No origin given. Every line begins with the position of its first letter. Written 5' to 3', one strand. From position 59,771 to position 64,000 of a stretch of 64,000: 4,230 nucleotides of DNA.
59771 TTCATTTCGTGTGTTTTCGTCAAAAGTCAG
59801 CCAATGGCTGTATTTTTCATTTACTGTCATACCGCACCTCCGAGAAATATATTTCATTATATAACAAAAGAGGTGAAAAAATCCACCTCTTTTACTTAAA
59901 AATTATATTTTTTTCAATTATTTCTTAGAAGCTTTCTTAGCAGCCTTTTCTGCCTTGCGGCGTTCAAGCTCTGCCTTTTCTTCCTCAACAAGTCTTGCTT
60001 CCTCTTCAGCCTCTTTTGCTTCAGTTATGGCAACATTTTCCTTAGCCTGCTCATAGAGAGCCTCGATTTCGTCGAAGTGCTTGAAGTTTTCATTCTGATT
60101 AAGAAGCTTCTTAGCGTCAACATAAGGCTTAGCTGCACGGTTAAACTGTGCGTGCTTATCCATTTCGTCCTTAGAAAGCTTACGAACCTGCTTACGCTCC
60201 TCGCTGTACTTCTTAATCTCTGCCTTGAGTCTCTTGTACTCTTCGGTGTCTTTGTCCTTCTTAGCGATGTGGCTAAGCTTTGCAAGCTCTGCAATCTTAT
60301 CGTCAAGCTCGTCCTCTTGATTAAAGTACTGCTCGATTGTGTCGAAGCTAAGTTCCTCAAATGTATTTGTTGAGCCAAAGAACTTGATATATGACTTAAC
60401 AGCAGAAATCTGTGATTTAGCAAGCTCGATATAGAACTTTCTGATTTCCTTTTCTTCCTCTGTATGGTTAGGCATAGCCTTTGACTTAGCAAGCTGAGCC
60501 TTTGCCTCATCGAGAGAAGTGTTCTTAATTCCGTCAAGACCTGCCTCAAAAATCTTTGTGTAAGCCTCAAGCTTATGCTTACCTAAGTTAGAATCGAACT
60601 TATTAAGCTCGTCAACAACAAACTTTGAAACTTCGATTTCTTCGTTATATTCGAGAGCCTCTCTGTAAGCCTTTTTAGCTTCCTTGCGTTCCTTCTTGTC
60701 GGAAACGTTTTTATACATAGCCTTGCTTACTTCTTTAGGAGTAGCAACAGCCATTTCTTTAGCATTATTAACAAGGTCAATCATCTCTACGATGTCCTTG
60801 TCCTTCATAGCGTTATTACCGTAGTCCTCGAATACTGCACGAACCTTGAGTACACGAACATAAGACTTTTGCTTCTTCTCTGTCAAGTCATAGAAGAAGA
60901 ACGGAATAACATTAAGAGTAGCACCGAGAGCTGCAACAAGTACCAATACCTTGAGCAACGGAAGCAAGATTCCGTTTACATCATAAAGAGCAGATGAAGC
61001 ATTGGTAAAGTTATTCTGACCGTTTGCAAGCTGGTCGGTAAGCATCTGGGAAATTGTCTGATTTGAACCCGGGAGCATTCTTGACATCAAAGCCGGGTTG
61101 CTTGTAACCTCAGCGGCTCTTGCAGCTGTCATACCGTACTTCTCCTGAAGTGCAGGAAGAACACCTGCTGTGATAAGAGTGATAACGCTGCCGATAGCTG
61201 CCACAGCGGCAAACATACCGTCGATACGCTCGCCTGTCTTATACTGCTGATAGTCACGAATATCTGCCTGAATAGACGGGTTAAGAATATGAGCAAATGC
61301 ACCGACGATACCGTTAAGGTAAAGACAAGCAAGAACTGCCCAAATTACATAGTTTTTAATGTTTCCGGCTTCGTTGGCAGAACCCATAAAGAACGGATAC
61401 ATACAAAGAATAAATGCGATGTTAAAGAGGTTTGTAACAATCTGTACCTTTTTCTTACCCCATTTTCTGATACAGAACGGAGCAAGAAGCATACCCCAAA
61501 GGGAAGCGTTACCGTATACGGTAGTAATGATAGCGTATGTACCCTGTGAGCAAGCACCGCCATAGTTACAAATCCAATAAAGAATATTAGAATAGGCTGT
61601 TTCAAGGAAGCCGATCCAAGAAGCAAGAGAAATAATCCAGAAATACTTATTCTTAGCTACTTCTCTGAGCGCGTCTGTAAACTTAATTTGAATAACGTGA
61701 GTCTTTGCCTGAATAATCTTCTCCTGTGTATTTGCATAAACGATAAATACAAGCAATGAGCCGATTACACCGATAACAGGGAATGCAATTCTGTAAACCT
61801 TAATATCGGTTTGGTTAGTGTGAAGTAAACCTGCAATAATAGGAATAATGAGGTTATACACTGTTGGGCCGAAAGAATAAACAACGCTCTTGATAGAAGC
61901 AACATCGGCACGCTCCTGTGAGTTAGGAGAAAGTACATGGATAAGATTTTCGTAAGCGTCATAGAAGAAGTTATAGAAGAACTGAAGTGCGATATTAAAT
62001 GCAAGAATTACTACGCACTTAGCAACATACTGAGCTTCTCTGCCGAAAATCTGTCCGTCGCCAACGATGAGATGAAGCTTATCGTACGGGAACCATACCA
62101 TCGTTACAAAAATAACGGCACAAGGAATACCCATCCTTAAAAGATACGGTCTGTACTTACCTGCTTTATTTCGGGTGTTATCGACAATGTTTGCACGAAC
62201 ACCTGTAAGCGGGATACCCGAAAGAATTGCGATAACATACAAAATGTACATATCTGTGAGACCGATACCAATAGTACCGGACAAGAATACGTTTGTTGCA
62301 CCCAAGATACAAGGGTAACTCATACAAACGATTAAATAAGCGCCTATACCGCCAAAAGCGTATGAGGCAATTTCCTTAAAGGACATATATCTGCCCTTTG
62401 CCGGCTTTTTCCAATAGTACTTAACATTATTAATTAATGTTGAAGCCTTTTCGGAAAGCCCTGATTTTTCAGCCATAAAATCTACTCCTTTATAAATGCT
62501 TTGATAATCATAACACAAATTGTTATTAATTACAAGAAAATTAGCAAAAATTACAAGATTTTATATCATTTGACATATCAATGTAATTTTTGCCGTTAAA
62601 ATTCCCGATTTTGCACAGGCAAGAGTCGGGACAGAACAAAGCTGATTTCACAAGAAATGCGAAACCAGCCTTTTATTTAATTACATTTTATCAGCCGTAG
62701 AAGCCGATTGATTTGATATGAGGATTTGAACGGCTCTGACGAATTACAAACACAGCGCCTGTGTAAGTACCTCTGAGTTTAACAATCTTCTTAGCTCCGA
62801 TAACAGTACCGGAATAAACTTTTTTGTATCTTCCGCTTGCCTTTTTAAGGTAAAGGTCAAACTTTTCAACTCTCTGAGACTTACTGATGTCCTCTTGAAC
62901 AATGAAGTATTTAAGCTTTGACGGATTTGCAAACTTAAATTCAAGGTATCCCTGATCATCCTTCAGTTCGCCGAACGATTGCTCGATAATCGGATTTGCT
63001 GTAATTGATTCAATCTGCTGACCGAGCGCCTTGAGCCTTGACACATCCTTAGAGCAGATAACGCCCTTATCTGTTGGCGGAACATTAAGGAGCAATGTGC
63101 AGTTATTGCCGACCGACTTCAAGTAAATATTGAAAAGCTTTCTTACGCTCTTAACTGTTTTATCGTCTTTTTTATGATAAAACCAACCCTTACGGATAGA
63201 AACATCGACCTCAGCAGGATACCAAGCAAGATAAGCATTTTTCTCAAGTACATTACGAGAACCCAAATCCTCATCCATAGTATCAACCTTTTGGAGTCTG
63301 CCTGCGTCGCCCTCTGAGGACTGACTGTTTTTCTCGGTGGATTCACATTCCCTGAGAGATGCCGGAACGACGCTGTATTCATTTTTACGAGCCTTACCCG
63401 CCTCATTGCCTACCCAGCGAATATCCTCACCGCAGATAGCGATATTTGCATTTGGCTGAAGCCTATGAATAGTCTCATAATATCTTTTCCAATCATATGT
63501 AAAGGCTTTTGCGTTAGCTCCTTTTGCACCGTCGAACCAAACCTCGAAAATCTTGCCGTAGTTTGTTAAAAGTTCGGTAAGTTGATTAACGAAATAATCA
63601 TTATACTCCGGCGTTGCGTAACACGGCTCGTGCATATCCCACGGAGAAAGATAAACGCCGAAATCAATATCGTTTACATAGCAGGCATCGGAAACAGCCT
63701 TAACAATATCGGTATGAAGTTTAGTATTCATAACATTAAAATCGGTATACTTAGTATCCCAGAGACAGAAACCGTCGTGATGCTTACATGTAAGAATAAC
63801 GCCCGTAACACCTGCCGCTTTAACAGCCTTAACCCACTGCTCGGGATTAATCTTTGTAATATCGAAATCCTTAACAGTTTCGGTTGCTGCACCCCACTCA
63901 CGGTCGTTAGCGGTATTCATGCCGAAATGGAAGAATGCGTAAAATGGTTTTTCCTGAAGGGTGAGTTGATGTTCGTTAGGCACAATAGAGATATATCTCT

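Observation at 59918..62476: GPH/MFS sugar symporter carrying a ~310-aa lysine/glutamate-rich coiled-coil cytoplasmic tail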

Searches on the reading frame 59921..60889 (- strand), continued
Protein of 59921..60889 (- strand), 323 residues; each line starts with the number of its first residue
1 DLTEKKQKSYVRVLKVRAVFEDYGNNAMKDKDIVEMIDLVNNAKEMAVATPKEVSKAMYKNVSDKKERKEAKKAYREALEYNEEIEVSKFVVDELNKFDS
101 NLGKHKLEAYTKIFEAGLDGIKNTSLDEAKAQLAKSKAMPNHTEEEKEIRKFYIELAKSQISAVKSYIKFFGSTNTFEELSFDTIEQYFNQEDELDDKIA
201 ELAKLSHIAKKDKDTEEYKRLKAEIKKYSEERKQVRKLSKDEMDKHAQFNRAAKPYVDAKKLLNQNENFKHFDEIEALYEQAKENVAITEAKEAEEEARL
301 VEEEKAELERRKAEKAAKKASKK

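Call 52: search_protein_families(library=pfam, proteins=[P0302, P0329, P0345, P0315, P0339, P0352, P0367, P0282, P0320, P0375], max_evalue=0.001)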
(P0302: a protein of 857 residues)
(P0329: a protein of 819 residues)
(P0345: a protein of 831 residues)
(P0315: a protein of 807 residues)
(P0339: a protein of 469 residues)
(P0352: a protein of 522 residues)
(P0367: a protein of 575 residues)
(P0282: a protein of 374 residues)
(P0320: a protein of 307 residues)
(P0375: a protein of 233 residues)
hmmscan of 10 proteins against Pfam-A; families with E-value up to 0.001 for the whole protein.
P0302 (857 aa): 2 families
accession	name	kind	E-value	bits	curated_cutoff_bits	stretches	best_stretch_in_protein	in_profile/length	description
PF13347.12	MFS_2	-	6.1e-35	121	27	1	36-460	2-426/427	MFS/sugar transport protein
PF07690.21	MFS_1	-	3.4e-08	33.2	33.4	1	46-403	8-346/347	Major Facilitator Superfamily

P0329 (819 aa): 1 family
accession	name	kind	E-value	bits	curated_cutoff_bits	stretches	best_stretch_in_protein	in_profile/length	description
PF13347.12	MFS_2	-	7.8e-30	104.2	27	1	67-463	23-424/427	MFS/sugar transport protein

P0345 (831 aa): 2 families
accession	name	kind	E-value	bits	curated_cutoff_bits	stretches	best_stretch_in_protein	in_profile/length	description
PF13347.12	MFS_2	-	9.9e-24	84.1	27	1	76-423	28-380/427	MFS/sugar transport protein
PF07690.21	MFS_1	-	2.1e-10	40.5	33.4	1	55-366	5-303/347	Major Facilitator Superfamily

P0315 (807 aa): 2 families
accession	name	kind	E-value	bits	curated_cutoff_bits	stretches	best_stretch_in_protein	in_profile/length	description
PF13347.12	MFS_2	-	1.8e-23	83.3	27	1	70-425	26-386/427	MFS/sugar transport protein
PF07690.21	MFS_1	-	9.8e-07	28.4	33.4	1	174-359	116-297/347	Major Facilitator Superfamily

P0339 (469 aa): 1 family
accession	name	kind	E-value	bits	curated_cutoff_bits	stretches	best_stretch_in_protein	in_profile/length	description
PF13347.12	MFS_2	-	6.2e-13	48.5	27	1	19-204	53-225/427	MFS/sugar transport protein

P0352 (522 aa): 1 family
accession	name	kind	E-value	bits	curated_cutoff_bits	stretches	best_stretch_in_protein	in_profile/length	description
PF13347.12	MFS_2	-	8.9e-28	97.4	27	1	89-406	55-368/427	MFS/sugar transport protein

P0367 (575 aa): 2 families
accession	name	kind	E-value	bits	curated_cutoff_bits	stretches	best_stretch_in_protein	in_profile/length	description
PF02156.21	Glyco_hydro_26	-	1.9e-28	100.2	20.2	1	4-165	96-253/311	Glycosyl hydrolase family 26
PF02386.22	TrkH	-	2.8e-09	36.4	27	1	162-246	320-402/502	Cation transport protein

P0282 (374 aa): 1 family
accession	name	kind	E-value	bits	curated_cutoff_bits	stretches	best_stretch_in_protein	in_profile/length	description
PF13347.12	MFS_2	-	2.6e-08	33.3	27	1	11-166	271-427/427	MFS/sugar transport protein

P0320 (307 aa): 1 family
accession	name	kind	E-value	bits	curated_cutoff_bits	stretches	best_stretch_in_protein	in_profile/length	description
PF13347.12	MFS_2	-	0.00026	20.1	27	1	41-116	55-128/427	MFS/sugar transport protein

P0375 (233 aa): 1 family
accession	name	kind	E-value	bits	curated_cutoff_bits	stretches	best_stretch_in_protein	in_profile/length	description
PF14587.12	Glyco_hydr_30_2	-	2e-17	64.1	27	1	2-100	3-103/364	O-Glycosyl hydrolase family 30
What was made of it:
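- On GPH:cation symporter family / Pfam MFS_2 (PF13347): Divergent tail-bearing members also match MFS_2 (call 52).
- Tried and rejected: Tail on non-GPH proteins: the only examples (P0367 with GH26 and TrkH fragments, P0375 with a GH30 fragment) are singletons that look chimeric (call 52).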

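Call 64: fold_search(model_id=the predicted structure, library=viral)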
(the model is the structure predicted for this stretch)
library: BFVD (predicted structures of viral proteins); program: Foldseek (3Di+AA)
matches with E <= 10: 232; with E <= 0.001: 0
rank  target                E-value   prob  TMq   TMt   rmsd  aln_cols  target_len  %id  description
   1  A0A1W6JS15            2.6e-01  0.66  0.23  0.15  19.3       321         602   10  Tail length tape-measure protein 1 [Salmonella phage SE1Kor]
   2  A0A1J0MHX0            3.2e-01  0.18  0.14  0.09  29.1       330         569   12  DNA polymerase III alpha subunit [Pseudomonas phage PA5]
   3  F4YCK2                3.9e-01  0.15  0.14  0.06  45.9       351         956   15  (no name in the UniProt tables at hand)
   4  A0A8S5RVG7            4.3e-01  0.23  0.19  0.09  39.3       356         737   18  STRUCTURAL MAINTENANCE OF CHROMOSOMES PROTEIN [Siphoviridae sp. ctHip2]
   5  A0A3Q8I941            4.5e-01  0.72  0.22  0.09  27.1       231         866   12  (no name in the UniProt tables at hand)
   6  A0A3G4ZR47            5.2e-01  0.12  0.14  0.09  26.2       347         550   12  ABC transporter [Terrestrivirus sp.]
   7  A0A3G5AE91            5.7e-01  0.25  0.19  0.17  17.3       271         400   16  Uncharacterized protein [Satyrvirus sp.]
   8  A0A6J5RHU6            5.7e-01  0.14  0.17  0.09  51.5       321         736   13  ABC_ATPase domain containing protein [uncultured Caudovirales phage]
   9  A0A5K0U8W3            6.5e-01  0.13  0.16  0.09  24.5       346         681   13  ABC transporter domain-containing protein [Yasminevirus sp. GU-2018]
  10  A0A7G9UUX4            6.8e-01  0.16  0.13  0.05  44.3       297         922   12  (no name in the UniProt tables at hand)
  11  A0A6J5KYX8            6.8e-01  0.07  0.10  0.06  38.6       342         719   16  Uncharacterized protein [uncultured Caudovirales phage]
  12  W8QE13                7.1e-01  0.08  0.14  0.07  42.5       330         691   12  DNA double-strand break repair rad50 ATpase-like protein [Chloriridovirus anopheles1]
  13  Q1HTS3                8.1e-01  0.14  0.17  0.12  62.4       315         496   14  F3L [Squirrelpox virus]
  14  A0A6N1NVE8            8.5e-01  0.08  0.13  0.04  40.5       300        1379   15  Putative DNA repair protein [Tupanvirus deep ocean]
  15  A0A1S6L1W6            8.9e-01  0.08  0.13  0.06  32.7       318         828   10  (no name in the UniProt tables at hand)
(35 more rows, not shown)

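Call 67: list_cluster_members(proteins=[P0255, P0261, P0278, P0283, P0302, P0306, P0315, P0329, P0345, P0346])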
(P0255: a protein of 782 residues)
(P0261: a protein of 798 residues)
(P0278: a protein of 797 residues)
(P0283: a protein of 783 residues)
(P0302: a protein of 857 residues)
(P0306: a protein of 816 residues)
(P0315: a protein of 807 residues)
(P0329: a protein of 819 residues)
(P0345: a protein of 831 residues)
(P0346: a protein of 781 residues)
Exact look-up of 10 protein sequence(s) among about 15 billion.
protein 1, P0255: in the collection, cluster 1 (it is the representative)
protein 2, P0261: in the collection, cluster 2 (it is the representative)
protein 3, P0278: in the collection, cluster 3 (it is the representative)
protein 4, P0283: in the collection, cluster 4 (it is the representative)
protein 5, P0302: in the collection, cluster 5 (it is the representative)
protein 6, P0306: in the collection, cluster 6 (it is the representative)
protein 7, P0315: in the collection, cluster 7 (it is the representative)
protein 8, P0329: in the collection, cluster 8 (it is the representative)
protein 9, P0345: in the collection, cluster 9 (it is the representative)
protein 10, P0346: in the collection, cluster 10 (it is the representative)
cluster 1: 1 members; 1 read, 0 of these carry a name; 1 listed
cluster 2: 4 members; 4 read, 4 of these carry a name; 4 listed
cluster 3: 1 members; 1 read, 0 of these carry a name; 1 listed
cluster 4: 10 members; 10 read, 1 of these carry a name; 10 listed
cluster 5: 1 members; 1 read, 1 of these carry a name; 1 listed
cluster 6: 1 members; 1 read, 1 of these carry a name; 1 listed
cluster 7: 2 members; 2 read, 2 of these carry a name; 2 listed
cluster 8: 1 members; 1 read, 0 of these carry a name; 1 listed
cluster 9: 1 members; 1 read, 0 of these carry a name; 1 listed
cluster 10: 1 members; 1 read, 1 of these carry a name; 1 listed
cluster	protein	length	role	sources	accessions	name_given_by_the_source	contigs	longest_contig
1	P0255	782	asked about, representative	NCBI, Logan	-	-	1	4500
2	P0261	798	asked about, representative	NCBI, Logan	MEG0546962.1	MAG: MFS transporter [Oscillospiraceae bacterium]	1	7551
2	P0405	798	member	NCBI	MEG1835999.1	MAG: MFS transporter [Oscillospiraceae bacterium]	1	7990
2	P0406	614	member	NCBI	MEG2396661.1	MAG: MFS transporter [Oscillospiraceae bacterium]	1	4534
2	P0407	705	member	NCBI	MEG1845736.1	MAG: MFS transporter, partial [Oscillospiraceae bacterium]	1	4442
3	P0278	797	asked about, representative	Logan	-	-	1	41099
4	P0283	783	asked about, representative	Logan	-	-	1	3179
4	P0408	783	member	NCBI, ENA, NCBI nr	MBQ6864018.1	MAG: MFS transporter [Clostridia bacterium] | MFS transporter [Clostridia bacterium]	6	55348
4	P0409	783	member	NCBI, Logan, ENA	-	-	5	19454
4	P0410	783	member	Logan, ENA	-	-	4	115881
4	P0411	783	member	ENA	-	-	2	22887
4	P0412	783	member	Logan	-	-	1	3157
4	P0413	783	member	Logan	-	-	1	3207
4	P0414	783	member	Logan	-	-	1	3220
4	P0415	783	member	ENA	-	-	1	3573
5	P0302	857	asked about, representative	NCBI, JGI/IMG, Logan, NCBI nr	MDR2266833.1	MAG: MFS transporter [Christensenellaceae bacterium] | Na+/melibiose symporter-like transporter | MFS transporter [Christensenellaceae bacterium]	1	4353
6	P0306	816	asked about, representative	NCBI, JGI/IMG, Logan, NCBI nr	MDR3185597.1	MAG: MFS transporter [Christensenellaceae bacterium] | GPH family glycoside/pentoside/hexuronide:cation symporter/probable glucitol transport ... | MFS transporter [Christensenellaceae bacterium]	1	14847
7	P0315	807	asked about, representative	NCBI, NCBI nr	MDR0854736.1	MAG: MFS transporter [Christensenellaceae bacterium] | MFS transporter [Christensenellaceae bacterium]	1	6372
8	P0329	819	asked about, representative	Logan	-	-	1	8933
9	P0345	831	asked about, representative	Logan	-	-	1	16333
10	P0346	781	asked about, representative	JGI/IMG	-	Na+/melibiose symporter-like transporter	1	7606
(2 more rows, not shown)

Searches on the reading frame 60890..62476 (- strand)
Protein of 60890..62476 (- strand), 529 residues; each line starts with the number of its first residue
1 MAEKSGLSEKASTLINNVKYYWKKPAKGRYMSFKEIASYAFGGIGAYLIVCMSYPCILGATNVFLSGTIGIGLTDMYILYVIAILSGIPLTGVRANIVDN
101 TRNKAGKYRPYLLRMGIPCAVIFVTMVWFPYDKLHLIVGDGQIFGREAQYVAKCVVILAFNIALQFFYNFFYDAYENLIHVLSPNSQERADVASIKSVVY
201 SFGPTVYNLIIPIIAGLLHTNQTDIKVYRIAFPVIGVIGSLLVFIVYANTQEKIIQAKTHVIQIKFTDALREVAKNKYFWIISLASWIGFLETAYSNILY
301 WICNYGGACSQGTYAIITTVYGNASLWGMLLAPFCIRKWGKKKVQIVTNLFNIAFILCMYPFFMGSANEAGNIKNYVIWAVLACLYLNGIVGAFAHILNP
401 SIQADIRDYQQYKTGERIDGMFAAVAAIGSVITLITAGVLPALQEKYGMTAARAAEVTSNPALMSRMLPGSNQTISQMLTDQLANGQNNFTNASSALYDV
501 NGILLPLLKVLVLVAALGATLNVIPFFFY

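Call 38: search_solved_structures(query=window:60890-62476:-, max_evalue=0.001, show_alignments=1)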
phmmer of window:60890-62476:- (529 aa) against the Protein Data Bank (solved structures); distinct sequences matched with E-value up to 0.001: 0.

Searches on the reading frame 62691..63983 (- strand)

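Call 3: search_protein_families(library=pfam, proteins=[window:62691-63983:-], max_evalue=0.01)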
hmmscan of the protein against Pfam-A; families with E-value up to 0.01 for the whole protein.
window:62691-63983:- (430 aa): 1 family
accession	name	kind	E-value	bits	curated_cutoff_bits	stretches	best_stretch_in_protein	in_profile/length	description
PF01120.23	Alpha_L_fucos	-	6.4e-43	148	25.2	1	35-322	84-338/345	Alpha-L-fucosidase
